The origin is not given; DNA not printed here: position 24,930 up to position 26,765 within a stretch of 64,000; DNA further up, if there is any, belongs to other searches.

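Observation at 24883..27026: Perfect 90-bp direct repeats bracket a ~2-kb low-GC insertion carrying an ORFan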

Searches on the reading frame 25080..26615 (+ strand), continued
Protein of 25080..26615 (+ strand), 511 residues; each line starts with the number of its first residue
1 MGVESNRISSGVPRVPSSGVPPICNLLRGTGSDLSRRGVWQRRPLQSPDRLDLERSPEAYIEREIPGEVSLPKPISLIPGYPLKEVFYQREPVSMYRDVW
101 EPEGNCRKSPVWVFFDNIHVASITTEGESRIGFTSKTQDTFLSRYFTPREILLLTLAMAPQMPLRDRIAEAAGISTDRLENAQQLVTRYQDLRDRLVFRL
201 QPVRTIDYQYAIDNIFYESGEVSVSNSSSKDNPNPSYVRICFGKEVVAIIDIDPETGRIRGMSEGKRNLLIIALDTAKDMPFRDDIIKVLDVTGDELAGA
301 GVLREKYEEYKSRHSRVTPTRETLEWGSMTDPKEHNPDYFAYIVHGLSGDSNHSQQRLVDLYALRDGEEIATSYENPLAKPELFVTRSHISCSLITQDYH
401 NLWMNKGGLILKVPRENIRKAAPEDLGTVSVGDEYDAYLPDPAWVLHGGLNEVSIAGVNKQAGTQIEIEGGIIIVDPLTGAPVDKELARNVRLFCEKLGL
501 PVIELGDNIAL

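Call 40: find_encoding_contigs(protein=P0010, flank=8000, max_places=5)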
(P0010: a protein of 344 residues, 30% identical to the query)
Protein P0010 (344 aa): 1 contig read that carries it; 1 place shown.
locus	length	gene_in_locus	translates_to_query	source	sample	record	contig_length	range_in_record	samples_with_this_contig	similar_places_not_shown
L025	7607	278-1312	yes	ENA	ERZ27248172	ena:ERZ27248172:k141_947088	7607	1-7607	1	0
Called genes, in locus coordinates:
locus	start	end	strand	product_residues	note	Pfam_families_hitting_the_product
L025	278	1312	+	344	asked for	-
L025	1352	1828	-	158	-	PF13302:Acetyltransf_3 (weak), PF13420:Acetyltransf_4, PF00583:Acetyltransf_1, PF13673:Acetyltransf_10, PF13508:Acetyltransf_7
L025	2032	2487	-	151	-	PF18931:DUF5680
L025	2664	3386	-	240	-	PF01209:Ubie_methyltran (weak), PF13489:Methyltransf_23, PF13649:Methyltransf_25, PF13847:Methyltransf_31, PF08241:Methyltransf_11, PF08242:Methyltransf_12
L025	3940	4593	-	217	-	PF01712:dNK (weak), PF02223:Thymidylate_kin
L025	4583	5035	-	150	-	PF00293:NUDIX, PF14815:NUDIX_4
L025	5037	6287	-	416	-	PF00155:Aminotran_1_2, PF01041:DegT_DnrJ_EryC1, PF01053:Cys_Met_Meta_PP (weak), PF01212:Beta_elim_lyase, PF00266:Aminotran_5 (weak)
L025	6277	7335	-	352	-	PF01408:GFO_IDH_MocA, PF02894:GFO_IDH_MocA_C, PF22725:GFO_IDH_MocA_C3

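Call 41: find_encoding_contigs(protein=P0032, flank=8000, max_places=5)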
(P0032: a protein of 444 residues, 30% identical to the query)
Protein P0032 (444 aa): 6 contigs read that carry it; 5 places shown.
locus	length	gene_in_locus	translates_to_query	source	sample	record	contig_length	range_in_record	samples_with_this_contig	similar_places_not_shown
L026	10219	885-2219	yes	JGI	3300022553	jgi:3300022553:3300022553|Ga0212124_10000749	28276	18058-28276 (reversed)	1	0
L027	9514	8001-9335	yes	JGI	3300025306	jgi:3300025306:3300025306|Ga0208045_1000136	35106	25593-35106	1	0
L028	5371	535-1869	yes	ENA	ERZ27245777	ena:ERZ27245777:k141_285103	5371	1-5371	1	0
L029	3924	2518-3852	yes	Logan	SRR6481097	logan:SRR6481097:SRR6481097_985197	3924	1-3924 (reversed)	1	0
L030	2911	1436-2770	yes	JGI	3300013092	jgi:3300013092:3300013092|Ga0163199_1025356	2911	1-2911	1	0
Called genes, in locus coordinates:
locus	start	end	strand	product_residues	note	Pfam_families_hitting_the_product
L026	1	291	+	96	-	?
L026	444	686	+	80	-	-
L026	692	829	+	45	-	-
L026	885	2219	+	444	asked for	-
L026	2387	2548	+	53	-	PF01191:RNA_pol_Rpb5_C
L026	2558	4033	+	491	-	PF04563:RNA_pol_Rpb2_1, PF04561:RNA_pol_Rpb2_2, PF04565:RNA_pol_Rpb2_3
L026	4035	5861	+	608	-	PF04566:RNA_pol_Rpb2_4, PF04567:RNA_pol_Rpb2_5 (weak), PF00562:RNA_pol_Rpb2_6, PF04560:RNA_pol_Rpb2_7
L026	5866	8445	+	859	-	PF04997:RNA_pol_Rpb1_1, PF00623:RNA_pol_Rpb1_2, PF04983:RNA_pol_Rpb1_3, PF05000:RNA_pol_Rpb1_4, PF04998:RNA_pol_Rpb1_5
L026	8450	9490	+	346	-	PF04998:RNA_pol_Rpb1_5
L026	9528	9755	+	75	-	PF01423:LSM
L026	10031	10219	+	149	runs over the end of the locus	-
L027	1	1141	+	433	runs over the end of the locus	PF02881:SRP54_N, PF00448:SRP54, PF01656:CbiA (faint), PF13207:AAA_17 (weak), PF02978:SRP_SPB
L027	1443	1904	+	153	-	-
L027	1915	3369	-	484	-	PF01406:tRNA-synt_1e, PF09334:tRNA-synt_1g, PF00133:tRNA-synt_1 (weak), PF09190:DALR_2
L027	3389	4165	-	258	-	-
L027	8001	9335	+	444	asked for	-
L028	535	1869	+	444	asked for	-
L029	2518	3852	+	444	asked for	-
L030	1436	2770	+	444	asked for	-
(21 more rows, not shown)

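Call 48: find_related_loci(query=A7, collection=genome_contigs, flank=6000)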
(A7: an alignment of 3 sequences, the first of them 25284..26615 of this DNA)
Query A7 (443 aa) in genome_contigs; peptide patterns used: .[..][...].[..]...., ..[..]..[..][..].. (x = any residue, [..] = any of these).
24 stretches matched a pattern; 1 encode a relative of the query (tblastn E <= 1e-3); 1 distinct loci.
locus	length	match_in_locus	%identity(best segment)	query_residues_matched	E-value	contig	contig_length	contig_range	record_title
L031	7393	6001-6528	29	256-437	3e-14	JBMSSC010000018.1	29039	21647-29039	MAG: Bdellovibrionia bacterium isolate ARD_V5_S3_100percent_par_metabat.11 NODE_594_length_29039_cov_5.269701, whole gen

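Call 49: predict_structure(alignment_id=A6)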
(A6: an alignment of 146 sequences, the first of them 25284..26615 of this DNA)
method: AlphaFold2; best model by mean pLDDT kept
length: 443 residues; sequences in the alignment: 146
mean_pLDDT: 76.3   pTM: 0.67
mean pLDDT of the five models: 76.3, 74.7, 74.6, 74.2, 74.1
residues with pLDDT >= 90: 217; 70-90: 65; 50-70: 80; < 50: 81
segments of 3 or more residues with pLDDT < 50: 1-32, 40-72, 128-142
pLDDT, mean of each block of 10 residues (from residue 1): 31 31 40 55 40 35 38 57 66 64 68 61 58 33 74 92 77 93 91 93 97 96 96 95 82 80 96 95 75 71 76 95 93 87 98 90 83 92 93 97 96 95 97 95 60
secondary structure, 60 per line:
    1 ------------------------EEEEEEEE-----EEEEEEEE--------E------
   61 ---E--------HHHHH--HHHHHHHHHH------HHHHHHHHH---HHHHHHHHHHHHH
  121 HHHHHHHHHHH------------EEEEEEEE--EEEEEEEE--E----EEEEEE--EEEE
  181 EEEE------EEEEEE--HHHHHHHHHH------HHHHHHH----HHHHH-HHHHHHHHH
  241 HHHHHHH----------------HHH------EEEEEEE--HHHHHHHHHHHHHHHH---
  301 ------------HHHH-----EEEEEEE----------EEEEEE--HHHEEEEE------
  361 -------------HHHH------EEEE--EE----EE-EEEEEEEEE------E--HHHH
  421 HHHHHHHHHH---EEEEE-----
elements in order: E25-32 E38-45 H73-77 H80-89 H96-104 H108-131 E144-151 E154-161 E169-174 E177-184 E191-196 H199-208 H215-221 H226-230 H232-247 E273-279 H282-297 H313-316 E322-328 E339-344 E350-354 H374-377 E384-387 E399-407 H417-430 E434-438

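Call 54: fold_search(model_id=the predicted structure, library=pdb)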
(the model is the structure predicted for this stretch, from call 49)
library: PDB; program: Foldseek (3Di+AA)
matches with E <= 10: 163; with E <= 0.001: 0
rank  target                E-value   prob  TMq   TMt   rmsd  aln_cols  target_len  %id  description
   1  8dk3_A                3.7e-02  0.04  0.08  0.08  25.1       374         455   12  CryoEM structure of Pseudomonas aeruginosa PA14 JetC ATPase domain bound to DNA and cWHD domain of JetA (released 2022-10-05)
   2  7qnt_AAA              5.7e-01  0.08  0.07  0.06  10.7        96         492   14  TarM(Se) native (released 2023-05-10)
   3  7qd7                  6.0e-01  0.08  0.07  0.06  11.4        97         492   12  TarM(Se)_G117R (released 2023-05-10)
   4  4x6c_A                6.0e-01  0.03  0.09  0.12  21.4       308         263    9  CD1a ternary complex with lysophosphatidylcholine and BK6 TCR (released 2015-01-28)
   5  7qh9_DDD              6.4e-01  0.08  0.07  0.06  11.5        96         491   10  TarM(Se)_G117R-4RboP (released 2023-05-10)
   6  8a9o_B                7.6e-01  0.07  0.10  0.21  13.6       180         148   12  Structure of the polyamine acetyltransferase DpA (released 2023-07-12)
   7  4dr9_A                9.7e-01  0.08  0.08  0.17  14.8        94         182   13  Crystal structure of a peptide deformylase from synechococcus elongatus in complex with actinonin (released 2013-01-16)
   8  8bmx_D                1.0e+00  0.14  0.07  0.09  10.9        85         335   15  Bacteroides thetaiotaomicron B12 TonB dependent transporter in complex with a surface lipoprotein (released 2023-09-20)
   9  7qh9_CCC              1.1e+00  0.07  0.07  0.06   9.5        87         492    9  TarM(Se)_G117R-4RboP (released 2023-05-10)
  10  7qnt_BBB              1.1e+00  0.06  0.07  0.06  11.2        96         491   12  TarM(Se) native (released 2023-05-10)
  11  9rsc_7                1.1e+00  0.05  0.10  0.11  16.1       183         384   11  Ternary complex of an improved charged molecular glue degrader ZZ2-SO2H, BRD4(BD1) neosubstrate, and the CTLH E3 ligas (released 2026-04-08)
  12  9rsd_W                1.1e+00  0.04  0.10  0.11  14.9       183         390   14  Ternary complex of a charged molecular glue degrader ZZ1-SO2H, BRD4(BD1) neosubstrate, and the CTLH E3 ligase receptor (released 2026-04-08)
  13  7d84_A                1.2e+00  0.01  0.07  0.15  23.9       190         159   10  34-fold symmetry Salmonella S ring formed by full-length FliF (released 2021-05-19)
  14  6jla_D                1.2e+00  0.14  0.08  0.16   6.9        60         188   13  Crystal structure of a mouse ependymin related protein (released 2020-03-04)
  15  4x7r_A                1.4e+00  0.69  0.10  0.09   2.5        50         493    8  Crystal structure of S. aureus TarM G117R mutant in complex with Fondaparinux, alpha-GlcNAc-glycerol and UDP (released 2015-02-25)
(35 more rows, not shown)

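Call 61: list_cluster_members(proteins=[P0006, P0007, P0008, P0009, P0011, P0012, P0013, P0014, P0027, P0032])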
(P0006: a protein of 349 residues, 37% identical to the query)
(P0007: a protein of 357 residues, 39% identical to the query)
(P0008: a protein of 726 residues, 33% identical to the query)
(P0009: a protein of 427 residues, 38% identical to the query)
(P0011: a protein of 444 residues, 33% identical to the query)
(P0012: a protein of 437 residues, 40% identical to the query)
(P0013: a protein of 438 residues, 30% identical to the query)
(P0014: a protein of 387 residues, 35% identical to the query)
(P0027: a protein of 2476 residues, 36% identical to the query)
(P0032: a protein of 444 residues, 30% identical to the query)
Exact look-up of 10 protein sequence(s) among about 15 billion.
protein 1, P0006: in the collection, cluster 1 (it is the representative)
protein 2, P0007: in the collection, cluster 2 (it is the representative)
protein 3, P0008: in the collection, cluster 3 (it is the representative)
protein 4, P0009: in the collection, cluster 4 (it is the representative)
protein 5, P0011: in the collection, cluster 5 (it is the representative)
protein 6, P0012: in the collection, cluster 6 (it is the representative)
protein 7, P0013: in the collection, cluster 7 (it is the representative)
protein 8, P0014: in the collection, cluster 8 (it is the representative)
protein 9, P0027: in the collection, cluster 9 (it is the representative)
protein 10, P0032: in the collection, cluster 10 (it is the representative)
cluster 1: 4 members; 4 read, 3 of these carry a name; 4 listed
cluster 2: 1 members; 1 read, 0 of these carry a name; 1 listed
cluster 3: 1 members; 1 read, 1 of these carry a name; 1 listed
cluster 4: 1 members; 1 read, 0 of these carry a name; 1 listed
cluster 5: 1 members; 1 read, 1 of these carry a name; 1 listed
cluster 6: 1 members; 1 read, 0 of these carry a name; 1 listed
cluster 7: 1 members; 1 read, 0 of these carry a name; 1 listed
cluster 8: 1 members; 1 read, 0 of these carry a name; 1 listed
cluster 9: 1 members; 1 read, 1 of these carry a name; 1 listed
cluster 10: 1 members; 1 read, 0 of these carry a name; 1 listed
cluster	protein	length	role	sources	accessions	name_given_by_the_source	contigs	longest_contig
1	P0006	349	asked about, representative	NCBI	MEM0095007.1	MAG: hypothetical protein QXX74_03730 [Candidatus Micrarchaeaceae archaeon]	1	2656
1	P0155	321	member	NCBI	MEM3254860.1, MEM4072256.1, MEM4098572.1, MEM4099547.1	MAG: hypothetical protein QW774_04145 [Candidatus Micrarchaeaceae archaeon]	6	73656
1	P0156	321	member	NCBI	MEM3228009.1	MAG: hypothetical protein QW549_00235 [Candidatus Micrarchaeaceae archaeon]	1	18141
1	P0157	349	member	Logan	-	-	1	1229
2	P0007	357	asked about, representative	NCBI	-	-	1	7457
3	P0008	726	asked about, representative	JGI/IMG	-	hypothetical protein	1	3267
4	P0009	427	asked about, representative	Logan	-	-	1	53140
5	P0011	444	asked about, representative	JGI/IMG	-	hypothetical protein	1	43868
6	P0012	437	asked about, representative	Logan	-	-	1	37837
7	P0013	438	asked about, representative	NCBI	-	-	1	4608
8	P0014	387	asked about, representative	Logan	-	-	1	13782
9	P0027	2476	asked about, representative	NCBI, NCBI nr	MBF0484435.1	MAG: class I SAM-dependent methyltransferase [Candidatus Omnitrophica bacterium] | class I SAM-dependent methyltransferase [Candidatus Omnitrophota bacterium]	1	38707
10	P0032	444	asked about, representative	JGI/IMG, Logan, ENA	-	-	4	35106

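Call 66: fold_search(model_id=the predicted structure, library=viral)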
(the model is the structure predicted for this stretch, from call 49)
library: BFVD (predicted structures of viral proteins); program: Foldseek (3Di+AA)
matches with E <= 10: 319; with E <= 0.001: 0
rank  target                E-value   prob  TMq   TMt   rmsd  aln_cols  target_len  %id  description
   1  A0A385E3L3            2.7e-02  0.20  0.09  0.10  35.5       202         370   12  (no name in the UniProt tables at hand)
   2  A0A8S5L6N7            7.9e-02  0.07  0.09  0.05  23.6       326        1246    9  Uncharacterized protein [Myoviridae sp. ctA4D8]
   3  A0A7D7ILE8            8.9e-02  0.07  0.10  0.08  23.4       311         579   11  (no name in the UniProt tables at hand)
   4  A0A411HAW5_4          1.0e-01  0.06  0.12  0.06  23.0       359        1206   12  (no name in the UniProt tables at hand)
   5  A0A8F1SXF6            2.0e-01  0.23  0.09  0.30  15.1       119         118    7  (no name in the UniProt tables at hand)
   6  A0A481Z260            2.0e-01  0.03  0.08  0.08  25.8       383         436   12  Chaperone protein [Pithovirus LCPAC101]
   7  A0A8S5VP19            2.2e-01  0.10  0.08  0.03  19.4       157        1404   13  (no name in the UniProt tables at hand)
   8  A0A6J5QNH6            2.3e-01  0.06  0.07  0.14  17.2       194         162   11  Uncharacterized protein [uncultured Caudovirales phage]
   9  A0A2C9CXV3            2.6e-01  0.28  0.10  0.30  12.9       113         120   11  Uncharacterized protein [Yersinia phage fHe-Yen9-04]
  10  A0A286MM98            3.1e-01  0.06  0.08  0.11  20.9       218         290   13  Membrane protein Mo2 [Beluga whale alphaherpesvirus 1]
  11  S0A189                4.4e-01  0.12  0.08  0.22  22.5       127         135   14  Uncharacterized protein [Cellulophaga phage phi12:1]
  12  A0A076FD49            4.7e-01  0.11  0.09  0.19  16.6       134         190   10  Uncharacterized protein [Penaeus monodon nudivirus]
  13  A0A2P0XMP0            4.7e-01  0.10  0.09  0.16  29.9       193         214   13  (no name in the UniProt tables at hand)
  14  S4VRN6                6.3e-01  0.10  0.07  0.10  17.5       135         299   10  DUF5848 domain-containing protein [Pandoravirus dulcis]
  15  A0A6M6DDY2            6.7e-01  0.13  0.07  0.14  18.5       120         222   12  (no name in the UniProt tables at hand)
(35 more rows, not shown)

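Call 68: list_cluster_members(proteins=[P0015, P0016, P0017, P0019, P0020, P0022, P0026, P0028, P0036, P0072])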
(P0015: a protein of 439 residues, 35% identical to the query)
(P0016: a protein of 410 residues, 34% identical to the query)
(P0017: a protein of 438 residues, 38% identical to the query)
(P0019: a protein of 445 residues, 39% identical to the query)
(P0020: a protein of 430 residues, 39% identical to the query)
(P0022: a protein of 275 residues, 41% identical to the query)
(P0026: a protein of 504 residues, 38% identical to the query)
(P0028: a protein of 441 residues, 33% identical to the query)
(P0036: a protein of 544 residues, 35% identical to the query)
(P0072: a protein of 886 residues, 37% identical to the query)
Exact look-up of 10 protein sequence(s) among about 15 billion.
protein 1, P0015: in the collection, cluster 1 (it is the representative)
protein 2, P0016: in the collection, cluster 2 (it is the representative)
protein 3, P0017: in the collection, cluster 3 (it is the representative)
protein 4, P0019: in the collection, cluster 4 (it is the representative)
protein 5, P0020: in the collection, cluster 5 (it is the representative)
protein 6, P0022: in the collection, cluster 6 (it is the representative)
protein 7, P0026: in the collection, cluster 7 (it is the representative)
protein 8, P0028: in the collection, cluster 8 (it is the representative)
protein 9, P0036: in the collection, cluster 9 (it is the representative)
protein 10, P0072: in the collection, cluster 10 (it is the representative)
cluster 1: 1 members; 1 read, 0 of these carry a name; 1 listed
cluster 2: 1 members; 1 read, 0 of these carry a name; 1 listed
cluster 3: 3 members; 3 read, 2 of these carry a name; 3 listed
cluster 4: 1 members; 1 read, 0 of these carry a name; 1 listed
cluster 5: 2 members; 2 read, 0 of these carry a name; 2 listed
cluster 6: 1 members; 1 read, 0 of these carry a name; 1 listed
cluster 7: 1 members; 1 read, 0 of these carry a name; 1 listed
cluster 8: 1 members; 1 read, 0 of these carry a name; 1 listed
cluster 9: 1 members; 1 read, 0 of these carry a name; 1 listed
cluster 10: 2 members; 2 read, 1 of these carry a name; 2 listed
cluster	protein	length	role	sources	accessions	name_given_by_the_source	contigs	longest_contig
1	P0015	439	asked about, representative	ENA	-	-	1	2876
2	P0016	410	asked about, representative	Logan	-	-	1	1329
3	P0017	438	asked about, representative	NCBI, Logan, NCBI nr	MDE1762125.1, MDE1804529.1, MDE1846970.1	MAG: hypothetical protein KGH59_01960 [Candidatus Micrarchaeota archaeon] | hypothetical protein [Candidatus Micrarchaeota archaeon]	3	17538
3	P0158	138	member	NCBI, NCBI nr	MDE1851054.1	MAG: hypothetical protein KGH54_04690, partial [Candidatus Micrarchaeota archaeon] | hypothetical protein [Candidatus Micrarchaeota archaeon]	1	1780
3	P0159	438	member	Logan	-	-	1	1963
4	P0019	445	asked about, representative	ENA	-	-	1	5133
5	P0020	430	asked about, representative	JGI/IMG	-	-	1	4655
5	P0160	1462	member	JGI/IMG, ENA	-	-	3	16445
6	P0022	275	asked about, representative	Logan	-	-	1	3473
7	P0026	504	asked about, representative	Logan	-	-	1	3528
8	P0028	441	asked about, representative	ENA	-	-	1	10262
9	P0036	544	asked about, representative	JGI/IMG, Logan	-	-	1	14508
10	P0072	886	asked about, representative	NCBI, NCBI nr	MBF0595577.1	MAG: trypsin-like peptidase domain-containing protein, partial [Candidatus Omnitrophica ... | trypsin-like peptidase domain-containing protein [Candidatus Omnitrophota bacterium]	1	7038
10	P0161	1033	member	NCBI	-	-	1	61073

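Call 75: find_encoding_contigs(protein=P0155, flank=6000, max_places=4)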
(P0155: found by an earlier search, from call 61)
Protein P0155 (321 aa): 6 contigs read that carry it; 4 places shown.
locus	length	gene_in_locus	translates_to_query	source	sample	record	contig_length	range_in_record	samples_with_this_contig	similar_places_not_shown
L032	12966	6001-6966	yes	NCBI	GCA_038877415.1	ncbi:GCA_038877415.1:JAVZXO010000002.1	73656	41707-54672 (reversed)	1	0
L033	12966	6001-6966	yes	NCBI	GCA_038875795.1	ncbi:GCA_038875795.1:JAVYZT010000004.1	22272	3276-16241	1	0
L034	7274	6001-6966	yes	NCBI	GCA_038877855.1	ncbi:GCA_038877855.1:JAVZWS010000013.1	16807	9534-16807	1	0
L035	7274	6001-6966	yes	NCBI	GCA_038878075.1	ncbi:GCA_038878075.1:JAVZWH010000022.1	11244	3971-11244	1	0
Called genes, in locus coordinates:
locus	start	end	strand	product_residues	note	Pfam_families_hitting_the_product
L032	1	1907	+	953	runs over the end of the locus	PF00133:tRNA-synt_1, PF01406:tRNA-synt_1e (faint), PF09334:tRNA-synt_1g, PF13603:tRNA-synt_1_2, PF09334:tRNA-synt_1g (weak), PF08264:Anticodon_1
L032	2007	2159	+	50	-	-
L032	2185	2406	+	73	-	PF01978:TrmB (weak)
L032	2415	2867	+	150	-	PF10869:DUF2666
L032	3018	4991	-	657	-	-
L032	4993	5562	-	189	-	PF04011:LemA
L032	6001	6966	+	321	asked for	-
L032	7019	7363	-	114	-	PF01209:Ubie_methyltran (weak), PF08241:Methyltransf_11 (weak), PF13649:Methyltransf_25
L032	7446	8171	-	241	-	PF00970:FAD_binding_6, PF00175:NAD_binding_1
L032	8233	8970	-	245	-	PF00561:Abhydrolase_1, PF12146:Hydrolase_4, PF12697:Abhydrolase_6, PF00561:Abhydrolase_1 (weak)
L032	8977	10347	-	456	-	PF00890:FAD_binding_2 (weak), PF01266:DAO (faint), PF07992:Pyr_redox_2, PF12831:FAD_oxidored (weak), PF13450:NAD_binding_8 (faint), PF13738:Pyr_redox_3, PF00070:Pyr_redox, PF02852:Pyr_redox_dim, +1 more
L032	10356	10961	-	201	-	PF03767:Acid_phosphat_B, PF25109:HAD_PNKP (faint)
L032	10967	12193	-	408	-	PF00364:Biotin_lipoyl, PF25997:BSH_YhbJ (weak), PF02817:E3_binding, PF00198:2-oxoacid_dh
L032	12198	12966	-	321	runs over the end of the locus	PF02779:Transket_pyr, PF02780:Transketolase_C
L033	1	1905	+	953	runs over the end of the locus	PF00133:tRNA-synt_1, PF01406:tRNA-synt_1e (faint), PF09334:tRNA-synt_1g, PF13603:tRNA-synt_1_2, PF09334:tRNA-synt_1g (weak), PF08264:Anticodon_1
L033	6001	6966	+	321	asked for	-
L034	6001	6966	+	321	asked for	-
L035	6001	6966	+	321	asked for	-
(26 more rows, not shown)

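Call 81: search_protein_families(library=pfam, alignment_id=A4, max_evalue=1)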
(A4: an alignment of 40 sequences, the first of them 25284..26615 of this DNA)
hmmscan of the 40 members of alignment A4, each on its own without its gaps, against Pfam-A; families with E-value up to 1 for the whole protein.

A. member 1, window:25284-26615:+ (443 aa): 0 families

B. families by the number of members that match (of 40 scanned): 24 families
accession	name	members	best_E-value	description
PF18757.6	Nmad5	1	0.031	Nucleotide modification associated domain 5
PF13499.12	EF-hand_7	1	0.035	EF-hand domain pair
PF05135.19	Phage_connect_1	1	0.041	Phage gp6-like head-tail connector protein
PF19970.4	VMAP-M9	1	0.043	vWA-MoxR associated protein middle region (VMAP-M) 9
PF18780.6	HNH_repeat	1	0.056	Homing endonuclease associated repeat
PF01791.15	DeoC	1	0.061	DeoC/LacD family aldolase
PF02244.21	Propep_M14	1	0.069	Carboxypeptidase activation peptide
PF06242.16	TrcR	1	0.078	Transcriptional cell cycle regulator TrcR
PF13405.12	EF-hand_6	1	0.081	EF-hand domain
PF13220.11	DUF4028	1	0.091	Protein of unknown function (DUF4028)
PF24397.1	VNG_1110C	1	0.096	VNG_1110C-like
PF24796.1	WDR55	1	0.099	WDR55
PF07905.16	PucR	1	0.1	Purine catabolism regulatory protein-like family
PF15104.11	CFAP141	1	0.11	Cilia- and flagella-associated protein 141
PF14811.11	TPD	1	0.12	Protein of unknown function TPD sequence-motif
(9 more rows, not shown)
